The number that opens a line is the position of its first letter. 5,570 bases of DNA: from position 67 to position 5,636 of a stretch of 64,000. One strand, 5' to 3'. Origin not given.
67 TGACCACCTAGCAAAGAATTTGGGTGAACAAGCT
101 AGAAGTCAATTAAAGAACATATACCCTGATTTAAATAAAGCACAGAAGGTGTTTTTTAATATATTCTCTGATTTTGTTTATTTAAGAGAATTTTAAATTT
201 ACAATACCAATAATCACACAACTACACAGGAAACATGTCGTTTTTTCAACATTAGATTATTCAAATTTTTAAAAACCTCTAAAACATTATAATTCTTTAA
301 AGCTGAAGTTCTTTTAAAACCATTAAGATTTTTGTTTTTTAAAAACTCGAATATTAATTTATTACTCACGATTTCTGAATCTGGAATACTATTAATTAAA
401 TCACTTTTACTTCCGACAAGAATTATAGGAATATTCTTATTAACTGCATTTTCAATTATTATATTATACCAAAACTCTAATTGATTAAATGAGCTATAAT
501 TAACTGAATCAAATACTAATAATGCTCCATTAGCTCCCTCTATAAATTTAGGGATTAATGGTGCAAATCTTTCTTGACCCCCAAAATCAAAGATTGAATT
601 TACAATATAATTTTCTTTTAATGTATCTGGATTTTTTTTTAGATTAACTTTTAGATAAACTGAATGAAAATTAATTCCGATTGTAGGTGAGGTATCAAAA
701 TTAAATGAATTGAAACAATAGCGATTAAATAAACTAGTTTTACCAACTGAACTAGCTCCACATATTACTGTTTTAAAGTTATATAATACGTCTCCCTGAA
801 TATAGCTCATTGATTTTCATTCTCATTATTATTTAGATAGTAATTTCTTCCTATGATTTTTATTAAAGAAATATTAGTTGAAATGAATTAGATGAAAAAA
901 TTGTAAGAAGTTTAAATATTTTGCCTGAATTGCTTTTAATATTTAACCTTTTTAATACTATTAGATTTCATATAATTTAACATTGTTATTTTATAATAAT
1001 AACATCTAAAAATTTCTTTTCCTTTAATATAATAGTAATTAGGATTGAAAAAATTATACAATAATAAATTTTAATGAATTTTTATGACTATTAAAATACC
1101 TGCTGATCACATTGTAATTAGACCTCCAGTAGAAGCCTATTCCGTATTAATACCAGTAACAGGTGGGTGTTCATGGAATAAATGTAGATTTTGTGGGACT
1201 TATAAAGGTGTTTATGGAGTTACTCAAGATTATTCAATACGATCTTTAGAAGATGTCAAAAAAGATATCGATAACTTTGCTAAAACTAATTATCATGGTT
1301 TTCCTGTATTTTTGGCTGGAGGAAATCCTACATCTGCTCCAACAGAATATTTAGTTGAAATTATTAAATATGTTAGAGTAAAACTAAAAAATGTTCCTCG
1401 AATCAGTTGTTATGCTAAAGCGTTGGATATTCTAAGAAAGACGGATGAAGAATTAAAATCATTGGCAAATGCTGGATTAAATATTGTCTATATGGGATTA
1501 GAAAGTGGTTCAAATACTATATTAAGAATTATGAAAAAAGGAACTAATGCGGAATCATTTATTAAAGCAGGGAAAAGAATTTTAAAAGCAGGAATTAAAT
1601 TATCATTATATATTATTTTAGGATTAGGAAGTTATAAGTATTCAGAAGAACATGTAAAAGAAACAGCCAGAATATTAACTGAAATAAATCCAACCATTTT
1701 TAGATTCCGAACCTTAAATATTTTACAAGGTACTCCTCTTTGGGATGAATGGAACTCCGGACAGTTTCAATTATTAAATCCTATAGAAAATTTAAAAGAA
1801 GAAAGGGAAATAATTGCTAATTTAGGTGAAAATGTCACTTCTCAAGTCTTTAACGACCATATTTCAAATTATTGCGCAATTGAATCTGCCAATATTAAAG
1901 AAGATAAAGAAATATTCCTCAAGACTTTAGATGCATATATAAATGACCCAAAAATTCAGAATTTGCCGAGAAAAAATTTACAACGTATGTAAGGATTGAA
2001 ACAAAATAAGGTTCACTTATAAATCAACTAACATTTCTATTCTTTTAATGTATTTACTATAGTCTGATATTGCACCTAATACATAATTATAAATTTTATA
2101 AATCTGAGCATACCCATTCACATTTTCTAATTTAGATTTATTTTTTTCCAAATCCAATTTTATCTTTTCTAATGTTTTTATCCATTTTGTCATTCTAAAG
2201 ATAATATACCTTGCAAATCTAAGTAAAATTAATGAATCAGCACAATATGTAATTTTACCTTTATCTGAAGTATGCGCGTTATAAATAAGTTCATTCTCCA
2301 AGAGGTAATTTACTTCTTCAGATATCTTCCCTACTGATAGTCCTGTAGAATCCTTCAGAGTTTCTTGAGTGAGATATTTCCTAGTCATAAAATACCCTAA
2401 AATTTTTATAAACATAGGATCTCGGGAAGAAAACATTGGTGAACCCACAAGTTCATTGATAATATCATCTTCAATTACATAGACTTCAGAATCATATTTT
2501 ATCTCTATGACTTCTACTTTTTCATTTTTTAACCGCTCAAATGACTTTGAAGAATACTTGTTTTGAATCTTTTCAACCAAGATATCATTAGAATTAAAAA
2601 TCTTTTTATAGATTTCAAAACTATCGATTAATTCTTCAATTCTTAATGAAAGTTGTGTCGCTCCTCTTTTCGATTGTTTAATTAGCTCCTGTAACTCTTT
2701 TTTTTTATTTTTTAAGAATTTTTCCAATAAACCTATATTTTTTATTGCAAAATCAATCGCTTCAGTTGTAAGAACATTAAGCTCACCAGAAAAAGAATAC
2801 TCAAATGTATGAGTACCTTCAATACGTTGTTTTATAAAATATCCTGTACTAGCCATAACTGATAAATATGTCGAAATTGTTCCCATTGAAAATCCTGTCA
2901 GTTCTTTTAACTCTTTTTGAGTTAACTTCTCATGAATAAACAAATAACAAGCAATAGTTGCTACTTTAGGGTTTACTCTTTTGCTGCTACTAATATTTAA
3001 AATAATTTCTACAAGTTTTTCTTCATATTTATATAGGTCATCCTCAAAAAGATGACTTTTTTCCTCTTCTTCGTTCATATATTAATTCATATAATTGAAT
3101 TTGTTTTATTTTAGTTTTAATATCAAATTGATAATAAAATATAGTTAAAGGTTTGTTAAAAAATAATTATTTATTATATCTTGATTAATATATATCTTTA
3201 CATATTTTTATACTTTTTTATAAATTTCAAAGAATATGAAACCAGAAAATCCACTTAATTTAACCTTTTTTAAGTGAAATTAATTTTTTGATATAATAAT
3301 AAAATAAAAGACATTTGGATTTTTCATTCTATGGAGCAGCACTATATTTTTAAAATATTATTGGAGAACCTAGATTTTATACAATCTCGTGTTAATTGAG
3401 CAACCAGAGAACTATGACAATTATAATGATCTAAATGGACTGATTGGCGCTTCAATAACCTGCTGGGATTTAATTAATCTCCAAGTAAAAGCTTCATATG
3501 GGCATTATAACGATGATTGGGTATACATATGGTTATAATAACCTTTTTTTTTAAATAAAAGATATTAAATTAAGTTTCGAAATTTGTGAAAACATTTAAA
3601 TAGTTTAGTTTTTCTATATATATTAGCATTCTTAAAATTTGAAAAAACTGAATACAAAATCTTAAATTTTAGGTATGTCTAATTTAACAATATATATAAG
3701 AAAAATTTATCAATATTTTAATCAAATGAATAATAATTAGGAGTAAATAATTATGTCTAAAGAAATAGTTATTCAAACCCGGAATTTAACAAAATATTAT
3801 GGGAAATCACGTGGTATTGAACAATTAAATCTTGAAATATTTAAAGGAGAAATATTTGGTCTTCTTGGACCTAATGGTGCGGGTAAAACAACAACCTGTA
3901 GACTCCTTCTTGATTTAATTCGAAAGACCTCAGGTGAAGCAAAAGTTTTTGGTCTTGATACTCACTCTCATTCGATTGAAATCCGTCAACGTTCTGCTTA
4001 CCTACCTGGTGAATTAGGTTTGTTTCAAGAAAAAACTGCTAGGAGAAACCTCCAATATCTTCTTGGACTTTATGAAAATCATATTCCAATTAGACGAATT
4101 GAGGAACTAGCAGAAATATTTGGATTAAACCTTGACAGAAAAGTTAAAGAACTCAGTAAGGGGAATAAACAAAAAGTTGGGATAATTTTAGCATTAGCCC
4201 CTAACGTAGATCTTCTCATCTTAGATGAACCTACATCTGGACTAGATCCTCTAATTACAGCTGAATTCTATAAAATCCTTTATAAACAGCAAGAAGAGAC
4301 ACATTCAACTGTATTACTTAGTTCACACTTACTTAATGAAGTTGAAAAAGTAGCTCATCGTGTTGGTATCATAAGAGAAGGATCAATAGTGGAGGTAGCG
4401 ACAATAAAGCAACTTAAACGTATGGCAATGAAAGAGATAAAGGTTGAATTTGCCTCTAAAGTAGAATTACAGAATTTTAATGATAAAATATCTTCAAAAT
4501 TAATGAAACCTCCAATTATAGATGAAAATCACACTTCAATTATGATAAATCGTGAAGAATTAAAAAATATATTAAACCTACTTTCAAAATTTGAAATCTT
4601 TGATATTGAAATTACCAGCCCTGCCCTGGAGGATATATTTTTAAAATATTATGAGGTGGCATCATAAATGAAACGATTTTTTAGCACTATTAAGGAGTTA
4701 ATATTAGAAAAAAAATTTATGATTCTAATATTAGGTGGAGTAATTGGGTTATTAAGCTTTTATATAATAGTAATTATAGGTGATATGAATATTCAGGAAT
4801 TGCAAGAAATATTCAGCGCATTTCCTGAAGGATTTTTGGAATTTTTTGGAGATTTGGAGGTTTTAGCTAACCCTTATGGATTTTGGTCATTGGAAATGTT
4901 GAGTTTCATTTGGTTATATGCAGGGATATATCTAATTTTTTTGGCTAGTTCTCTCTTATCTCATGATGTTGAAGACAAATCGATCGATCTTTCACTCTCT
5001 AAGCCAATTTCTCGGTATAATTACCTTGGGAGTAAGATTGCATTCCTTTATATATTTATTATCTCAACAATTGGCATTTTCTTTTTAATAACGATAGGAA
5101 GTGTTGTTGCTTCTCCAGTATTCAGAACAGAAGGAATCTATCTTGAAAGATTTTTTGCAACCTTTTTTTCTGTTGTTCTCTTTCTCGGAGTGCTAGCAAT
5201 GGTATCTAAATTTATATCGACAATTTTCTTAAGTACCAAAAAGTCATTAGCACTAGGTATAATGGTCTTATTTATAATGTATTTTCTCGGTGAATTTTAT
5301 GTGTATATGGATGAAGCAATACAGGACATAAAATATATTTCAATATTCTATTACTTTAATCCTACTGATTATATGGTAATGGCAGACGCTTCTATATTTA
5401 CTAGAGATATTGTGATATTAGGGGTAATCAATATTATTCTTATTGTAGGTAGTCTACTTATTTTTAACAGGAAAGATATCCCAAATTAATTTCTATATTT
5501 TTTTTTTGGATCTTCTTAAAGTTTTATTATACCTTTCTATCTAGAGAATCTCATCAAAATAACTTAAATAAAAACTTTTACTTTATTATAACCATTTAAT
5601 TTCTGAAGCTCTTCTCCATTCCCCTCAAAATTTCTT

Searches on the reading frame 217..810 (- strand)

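Call 30: search_protein_families(library=pfam, proteins=[window:217-810:-], max_evalue=0.001)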
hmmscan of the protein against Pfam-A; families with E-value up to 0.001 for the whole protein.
window:217-810:- (198 aa): 5 families
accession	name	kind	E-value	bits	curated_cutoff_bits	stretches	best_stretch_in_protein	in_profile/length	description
PF00071.28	Ras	-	7.3e-31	107.4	21.6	1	13-187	1-160/162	Ras family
PF08477.19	Roc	-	1.2e-25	90.4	27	1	13-137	1-119/119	Ras of Complex, Roc, domain of DAPkinase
PF00025.27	Arf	-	2.1e-13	50.6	22.3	1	11-185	14-172/174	ADP-ribosylation factor family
PF09439.16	SRPRB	-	0.00012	21.9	25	1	14-147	6-130/178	Signal recognition particle receptor beta subunit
PF00009.33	GTP_EFTU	-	0.00032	20.8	26.5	1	49-185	60-184/188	Elongation factor Tu GTP binding domain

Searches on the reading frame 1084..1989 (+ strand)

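Call 30: search_protein_families(library=pfam, proteins=[window:1084-1989:+], max_evalue=0.001)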
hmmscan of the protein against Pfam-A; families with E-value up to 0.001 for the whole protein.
window:1084-1989:+ (302 aa): 1 family
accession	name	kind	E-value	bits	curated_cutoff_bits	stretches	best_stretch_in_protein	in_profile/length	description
PF04055.27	Radical_SAM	-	2.6e-22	80.2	29.5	1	23-195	1-163/166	Radical SAM superfamily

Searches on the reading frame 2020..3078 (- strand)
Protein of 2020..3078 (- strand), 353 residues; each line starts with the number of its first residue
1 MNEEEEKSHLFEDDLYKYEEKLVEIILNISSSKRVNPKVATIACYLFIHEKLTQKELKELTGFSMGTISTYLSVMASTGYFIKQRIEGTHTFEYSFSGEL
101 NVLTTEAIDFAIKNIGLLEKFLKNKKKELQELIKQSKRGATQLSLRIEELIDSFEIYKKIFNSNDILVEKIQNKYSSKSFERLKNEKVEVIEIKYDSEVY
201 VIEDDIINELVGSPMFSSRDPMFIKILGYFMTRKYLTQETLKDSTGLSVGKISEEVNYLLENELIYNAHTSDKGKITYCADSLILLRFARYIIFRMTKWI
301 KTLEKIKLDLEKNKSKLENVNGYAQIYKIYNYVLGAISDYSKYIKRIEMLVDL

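Call 30: search_protein_families(library=pfam, proteins=[window:2020-3078:-], max_evalue=0.001)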
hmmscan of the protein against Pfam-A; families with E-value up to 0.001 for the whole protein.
window:2020-3078:- (353 aa): 2 families
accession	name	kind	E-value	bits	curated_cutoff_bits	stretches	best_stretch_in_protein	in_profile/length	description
PF13601.12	HTH_34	-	2.5e-05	24.8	27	0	44-81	7-44/80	Winged helix DNA-binding domain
PF12802.13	MarR_2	-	0.00054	20.5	27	0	49-80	17-49/61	MarR family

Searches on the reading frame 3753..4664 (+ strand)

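Call 30: search_protein_families(library=pfam, proteins=[window:3753-4664:+], max_evalue=0.001)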
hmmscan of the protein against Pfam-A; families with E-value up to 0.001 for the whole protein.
window:3753-4664:+ (304 aa): 2 families
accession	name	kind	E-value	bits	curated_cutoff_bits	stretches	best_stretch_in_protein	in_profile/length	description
PF00005.33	ABC_tran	-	1e-26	94.6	25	1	23-162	2-137/137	ABC transporter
PF13304.12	AAA_21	-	1.3e-16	62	27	1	91-196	173-302/304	AAA domain, putative AbiEii toxin, Type IV TA system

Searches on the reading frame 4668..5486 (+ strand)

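Call 30: search_protein_families(library=pfam, proteins=[window:4668-5486:+], max_evalue=0.001)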
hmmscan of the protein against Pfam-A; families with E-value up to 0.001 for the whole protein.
window:4668-5486:+ (273 aa): 1 family
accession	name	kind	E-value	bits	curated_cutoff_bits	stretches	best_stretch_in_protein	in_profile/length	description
PF12679.13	ABC2_membrane_2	-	5e-14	52.7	27.2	1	41-271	40-283/283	ABC-2 family transporter protein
